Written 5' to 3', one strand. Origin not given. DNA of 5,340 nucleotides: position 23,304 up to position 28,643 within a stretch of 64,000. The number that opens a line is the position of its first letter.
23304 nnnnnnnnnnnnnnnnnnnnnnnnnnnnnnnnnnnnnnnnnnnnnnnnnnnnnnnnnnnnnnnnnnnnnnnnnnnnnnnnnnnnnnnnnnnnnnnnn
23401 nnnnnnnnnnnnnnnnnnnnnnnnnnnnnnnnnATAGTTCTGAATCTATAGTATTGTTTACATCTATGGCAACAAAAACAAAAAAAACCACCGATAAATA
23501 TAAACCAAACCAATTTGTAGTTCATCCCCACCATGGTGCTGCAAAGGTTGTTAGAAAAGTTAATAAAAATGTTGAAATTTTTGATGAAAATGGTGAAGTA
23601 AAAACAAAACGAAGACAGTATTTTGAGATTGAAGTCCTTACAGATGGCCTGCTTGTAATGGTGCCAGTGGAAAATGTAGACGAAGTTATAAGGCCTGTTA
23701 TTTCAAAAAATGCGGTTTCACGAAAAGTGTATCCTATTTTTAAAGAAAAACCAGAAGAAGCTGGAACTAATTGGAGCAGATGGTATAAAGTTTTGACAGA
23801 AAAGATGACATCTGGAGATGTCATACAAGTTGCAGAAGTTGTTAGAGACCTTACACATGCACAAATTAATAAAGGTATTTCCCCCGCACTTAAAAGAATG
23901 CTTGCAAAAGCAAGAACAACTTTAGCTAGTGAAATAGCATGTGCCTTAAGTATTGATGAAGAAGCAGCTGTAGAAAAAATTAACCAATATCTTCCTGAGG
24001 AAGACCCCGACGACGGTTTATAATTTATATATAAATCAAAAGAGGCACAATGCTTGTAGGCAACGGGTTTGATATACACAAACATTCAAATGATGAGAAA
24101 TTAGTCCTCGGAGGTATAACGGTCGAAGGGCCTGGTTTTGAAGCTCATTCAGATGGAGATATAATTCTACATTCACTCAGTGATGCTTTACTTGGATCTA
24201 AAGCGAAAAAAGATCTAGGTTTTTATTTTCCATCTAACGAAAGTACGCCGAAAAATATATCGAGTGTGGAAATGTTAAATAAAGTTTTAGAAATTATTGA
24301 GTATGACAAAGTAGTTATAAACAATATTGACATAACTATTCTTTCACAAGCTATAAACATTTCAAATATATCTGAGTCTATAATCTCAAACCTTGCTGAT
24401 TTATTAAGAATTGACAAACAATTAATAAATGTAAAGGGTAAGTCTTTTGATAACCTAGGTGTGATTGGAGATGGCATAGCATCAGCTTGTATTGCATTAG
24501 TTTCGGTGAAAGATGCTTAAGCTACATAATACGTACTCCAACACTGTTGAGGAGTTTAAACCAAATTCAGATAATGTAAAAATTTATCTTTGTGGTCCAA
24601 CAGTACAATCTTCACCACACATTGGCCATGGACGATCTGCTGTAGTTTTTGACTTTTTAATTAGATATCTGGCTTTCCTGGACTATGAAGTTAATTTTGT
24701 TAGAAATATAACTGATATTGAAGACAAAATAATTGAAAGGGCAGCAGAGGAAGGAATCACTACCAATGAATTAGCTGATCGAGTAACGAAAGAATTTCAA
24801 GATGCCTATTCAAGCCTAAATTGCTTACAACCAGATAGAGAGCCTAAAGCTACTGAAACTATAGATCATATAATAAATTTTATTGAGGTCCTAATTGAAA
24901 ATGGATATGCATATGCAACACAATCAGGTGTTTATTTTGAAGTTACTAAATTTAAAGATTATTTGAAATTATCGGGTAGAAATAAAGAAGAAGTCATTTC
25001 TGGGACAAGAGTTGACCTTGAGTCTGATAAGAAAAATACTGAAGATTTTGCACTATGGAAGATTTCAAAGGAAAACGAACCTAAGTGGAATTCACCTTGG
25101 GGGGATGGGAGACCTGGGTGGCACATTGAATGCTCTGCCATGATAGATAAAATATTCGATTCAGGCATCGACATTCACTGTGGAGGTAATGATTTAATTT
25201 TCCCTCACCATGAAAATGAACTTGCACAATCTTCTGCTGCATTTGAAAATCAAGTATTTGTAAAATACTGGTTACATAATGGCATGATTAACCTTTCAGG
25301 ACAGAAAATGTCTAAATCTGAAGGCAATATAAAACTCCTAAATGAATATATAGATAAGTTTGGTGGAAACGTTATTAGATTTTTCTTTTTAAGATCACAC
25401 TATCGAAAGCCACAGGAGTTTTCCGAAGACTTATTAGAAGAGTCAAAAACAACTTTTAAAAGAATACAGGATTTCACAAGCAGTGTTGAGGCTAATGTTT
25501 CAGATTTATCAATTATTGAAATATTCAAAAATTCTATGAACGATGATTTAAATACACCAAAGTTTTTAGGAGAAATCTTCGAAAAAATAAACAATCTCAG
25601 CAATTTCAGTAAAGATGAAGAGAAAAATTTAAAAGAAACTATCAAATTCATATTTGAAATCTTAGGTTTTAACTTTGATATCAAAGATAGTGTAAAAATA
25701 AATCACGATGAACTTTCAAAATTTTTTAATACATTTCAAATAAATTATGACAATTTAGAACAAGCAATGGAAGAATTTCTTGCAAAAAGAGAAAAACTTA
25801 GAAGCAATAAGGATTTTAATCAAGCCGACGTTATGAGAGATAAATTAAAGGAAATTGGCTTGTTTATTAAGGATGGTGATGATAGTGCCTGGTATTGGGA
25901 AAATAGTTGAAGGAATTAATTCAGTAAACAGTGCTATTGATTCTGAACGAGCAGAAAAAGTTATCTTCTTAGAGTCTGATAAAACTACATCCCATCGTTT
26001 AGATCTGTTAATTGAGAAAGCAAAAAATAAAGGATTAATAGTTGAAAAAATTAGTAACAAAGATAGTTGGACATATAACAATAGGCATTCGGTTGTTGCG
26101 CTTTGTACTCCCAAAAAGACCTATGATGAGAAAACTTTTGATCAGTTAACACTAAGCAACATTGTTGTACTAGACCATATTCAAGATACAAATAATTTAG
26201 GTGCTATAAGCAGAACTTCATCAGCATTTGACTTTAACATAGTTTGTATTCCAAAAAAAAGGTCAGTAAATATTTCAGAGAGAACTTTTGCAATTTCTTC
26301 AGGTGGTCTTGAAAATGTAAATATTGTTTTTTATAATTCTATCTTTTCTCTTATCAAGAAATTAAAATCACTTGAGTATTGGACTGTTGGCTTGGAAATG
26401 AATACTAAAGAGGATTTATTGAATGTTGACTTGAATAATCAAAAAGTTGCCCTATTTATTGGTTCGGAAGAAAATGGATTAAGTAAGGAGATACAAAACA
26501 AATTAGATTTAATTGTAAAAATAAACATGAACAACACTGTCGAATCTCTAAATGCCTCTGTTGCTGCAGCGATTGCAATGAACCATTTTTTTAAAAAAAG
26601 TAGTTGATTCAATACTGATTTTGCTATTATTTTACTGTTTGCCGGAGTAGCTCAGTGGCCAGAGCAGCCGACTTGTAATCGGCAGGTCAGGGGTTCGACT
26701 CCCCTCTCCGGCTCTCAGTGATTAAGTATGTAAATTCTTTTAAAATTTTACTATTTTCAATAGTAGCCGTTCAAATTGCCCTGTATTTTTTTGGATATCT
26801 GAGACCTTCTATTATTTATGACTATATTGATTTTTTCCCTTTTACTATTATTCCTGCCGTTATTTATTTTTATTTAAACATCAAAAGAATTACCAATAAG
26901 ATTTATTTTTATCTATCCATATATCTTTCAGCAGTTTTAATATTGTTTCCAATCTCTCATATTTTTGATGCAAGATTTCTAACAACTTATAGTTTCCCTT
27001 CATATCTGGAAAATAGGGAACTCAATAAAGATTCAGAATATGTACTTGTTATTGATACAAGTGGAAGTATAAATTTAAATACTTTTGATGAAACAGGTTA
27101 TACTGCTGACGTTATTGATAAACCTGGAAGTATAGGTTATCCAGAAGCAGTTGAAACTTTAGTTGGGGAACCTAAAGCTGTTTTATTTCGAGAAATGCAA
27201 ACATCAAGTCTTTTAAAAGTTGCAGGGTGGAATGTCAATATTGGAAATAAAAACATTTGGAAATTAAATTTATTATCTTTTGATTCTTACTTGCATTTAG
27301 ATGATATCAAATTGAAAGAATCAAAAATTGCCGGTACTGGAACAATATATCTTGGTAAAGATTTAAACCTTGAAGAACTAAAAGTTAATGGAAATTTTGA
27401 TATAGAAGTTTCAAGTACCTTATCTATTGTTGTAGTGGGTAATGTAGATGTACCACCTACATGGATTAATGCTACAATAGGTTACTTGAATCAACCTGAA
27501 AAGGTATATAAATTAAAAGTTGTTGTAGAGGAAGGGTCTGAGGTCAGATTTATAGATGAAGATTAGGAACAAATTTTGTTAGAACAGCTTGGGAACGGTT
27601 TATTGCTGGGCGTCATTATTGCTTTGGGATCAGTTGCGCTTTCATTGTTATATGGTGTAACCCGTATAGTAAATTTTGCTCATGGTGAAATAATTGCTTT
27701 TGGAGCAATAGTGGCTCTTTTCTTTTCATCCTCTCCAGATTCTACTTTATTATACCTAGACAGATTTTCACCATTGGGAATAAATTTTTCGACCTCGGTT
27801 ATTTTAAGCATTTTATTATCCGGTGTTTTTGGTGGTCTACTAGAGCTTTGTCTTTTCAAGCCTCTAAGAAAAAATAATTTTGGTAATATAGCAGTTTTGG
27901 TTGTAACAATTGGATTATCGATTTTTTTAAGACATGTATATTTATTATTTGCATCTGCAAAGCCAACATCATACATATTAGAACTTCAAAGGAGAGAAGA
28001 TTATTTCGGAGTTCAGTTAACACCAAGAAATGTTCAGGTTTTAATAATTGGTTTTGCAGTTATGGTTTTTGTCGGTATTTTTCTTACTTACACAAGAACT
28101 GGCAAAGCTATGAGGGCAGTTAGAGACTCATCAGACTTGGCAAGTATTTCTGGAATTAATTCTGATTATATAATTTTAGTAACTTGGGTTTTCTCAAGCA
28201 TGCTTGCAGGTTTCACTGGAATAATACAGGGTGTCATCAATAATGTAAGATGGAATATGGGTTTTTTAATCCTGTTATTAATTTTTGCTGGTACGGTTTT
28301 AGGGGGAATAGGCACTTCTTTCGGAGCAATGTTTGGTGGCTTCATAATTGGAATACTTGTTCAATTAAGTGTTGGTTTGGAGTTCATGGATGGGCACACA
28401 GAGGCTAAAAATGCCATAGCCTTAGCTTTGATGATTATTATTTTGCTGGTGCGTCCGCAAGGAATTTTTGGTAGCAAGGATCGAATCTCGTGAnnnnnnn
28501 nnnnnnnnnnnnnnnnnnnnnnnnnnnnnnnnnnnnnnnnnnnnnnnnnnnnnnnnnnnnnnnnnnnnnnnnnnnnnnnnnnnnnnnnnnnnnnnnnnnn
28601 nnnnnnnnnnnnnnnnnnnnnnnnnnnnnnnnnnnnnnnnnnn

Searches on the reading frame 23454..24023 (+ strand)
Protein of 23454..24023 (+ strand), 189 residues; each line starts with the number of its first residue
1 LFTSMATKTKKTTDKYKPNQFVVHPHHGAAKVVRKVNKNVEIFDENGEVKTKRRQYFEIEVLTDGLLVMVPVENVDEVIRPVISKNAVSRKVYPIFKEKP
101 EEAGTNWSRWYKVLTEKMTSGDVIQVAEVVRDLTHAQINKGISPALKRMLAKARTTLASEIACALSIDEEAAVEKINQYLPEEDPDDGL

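Call 49: search_protein_families(library=pfam, proteins=[window:23454-24023:+], max_evalue=0.00001)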
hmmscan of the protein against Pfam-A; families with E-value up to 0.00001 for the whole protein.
window:23454-24023:+ (189 aa): 2 families
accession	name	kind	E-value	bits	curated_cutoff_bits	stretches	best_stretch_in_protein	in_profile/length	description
PF21095.3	CarD_C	-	1e-25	89.9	23.1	1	91-176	1-86/87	CarD, C-terminal domain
PF02559.22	CarD_TRCF_RID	-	5.6e-11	42.8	23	1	16-83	1-57/57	CarD-like/TRCF RID domain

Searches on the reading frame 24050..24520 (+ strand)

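Call 49: search_protein_families(library=pfam, proteins=[window:24050-24520:+], max_evalue=0.00001)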
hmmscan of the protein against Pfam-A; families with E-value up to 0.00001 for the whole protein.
window:24050-24520:+ (156 aa): 1 family
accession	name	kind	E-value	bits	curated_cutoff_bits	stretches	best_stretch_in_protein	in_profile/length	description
PF02542.21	YgbB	-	1.4e-42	146.1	26.7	1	1-153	1-154/155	YgbB family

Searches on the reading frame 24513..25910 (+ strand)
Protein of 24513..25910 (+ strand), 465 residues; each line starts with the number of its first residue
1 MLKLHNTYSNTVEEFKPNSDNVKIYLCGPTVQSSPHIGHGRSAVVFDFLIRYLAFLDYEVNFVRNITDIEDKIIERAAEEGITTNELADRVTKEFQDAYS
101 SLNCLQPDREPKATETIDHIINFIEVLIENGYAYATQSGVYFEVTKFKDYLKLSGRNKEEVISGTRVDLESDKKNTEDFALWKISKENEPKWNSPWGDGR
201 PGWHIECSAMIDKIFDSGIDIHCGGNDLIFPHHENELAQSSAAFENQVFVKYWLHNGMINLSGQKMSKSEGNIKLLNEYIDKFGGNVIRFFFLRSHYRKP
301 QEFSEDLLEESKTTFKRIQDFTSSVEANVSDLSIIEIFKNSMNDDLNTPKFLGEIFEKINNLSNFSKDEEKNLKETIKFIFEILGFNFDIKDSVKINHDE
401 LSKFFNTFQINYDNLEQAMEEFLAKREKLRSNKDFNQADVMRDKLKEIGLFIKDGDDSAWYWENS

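Call 49: search_protein_families(library=pfam, proteins=[window:24513-25910:+], max_evalue=0.00001)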
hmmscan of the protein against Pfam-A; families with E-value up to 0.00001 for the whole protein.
window:24513-25910:+ (465 aa): 3 families
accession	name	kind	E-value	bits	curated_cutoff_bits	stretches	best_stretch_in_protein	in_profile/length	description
PF01406.26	tRNA-synt_1e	-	1.4e-121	406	27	1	19-312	7-300/301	tRNA synthetases class I (C) catalytic domain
PF09334.17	tRNA-synt_1g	-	2.7e-16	59.8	20.1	1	31-145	10-125/391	tRNA synthetases class I (M)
PF00133.28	tRNA-synt_1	-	1.2e-09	37.8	22.7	0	220-300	330-410/414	tRNA synthetases class I (I, L, M and V)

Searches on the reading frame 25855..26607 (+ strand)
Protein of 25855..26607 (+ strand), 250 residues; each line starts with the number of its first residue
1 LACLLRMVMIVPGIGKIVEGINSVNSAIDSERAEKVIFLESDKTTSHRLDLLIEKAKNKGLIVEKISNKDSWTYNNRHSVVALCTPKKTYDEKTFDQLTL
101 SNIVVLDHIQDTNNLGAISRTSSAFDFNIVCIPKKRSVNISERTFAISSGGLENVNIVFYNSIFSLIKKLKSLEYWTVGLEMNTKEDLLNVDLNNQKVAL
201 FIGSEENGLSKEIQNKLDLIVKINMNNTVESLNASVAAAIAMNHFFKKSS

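Call 49: search_protein_families(library=pfam, proteins=[window:25855-26607:+], max_evalue=0.00001)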
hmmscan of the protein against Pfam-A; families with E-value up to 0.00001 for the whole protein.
window:25855-26607:+ (250 aa): 1 family
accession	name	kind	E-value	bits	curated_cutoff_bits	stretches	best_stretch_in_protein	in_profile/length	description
PF00588.24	SpoU_methylase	-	5.5e-33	114.5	29.7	1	103-242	3-141/142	SpoU rRNA Methylase family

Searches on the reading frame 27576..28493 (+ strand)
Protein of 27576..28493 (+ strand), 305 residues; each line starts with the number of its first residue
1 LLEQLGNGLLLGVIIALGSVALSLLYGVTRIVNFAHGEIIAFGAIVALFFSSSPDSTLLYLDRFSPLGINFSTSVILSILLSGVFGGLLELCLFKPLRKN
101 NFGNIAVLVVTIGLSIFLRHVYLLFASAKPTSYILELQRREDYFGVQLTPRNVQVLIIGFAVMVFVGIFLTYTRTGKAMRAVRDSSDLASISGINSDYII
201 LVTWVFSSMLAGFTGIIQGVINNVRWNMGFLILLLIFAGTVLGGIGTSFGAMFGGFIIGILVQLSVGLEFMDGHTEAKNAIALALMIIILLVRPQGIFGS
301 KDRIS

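Call 49: search_protein_families(library=pfam, proteins=[window:27576-28493:+], max_evalue=0.00001)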
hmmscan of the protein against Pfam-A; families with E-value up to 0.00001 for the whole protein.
window:27576-28493:+ (305 aa): 1 family
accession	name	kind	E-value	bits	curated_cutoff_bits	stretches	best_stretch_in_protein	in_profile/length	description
PF02653.21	BPD_transp_2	-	6e-38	130.9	26.8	1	6-290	3-269/269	Branched-chain amino acid transport system / permease component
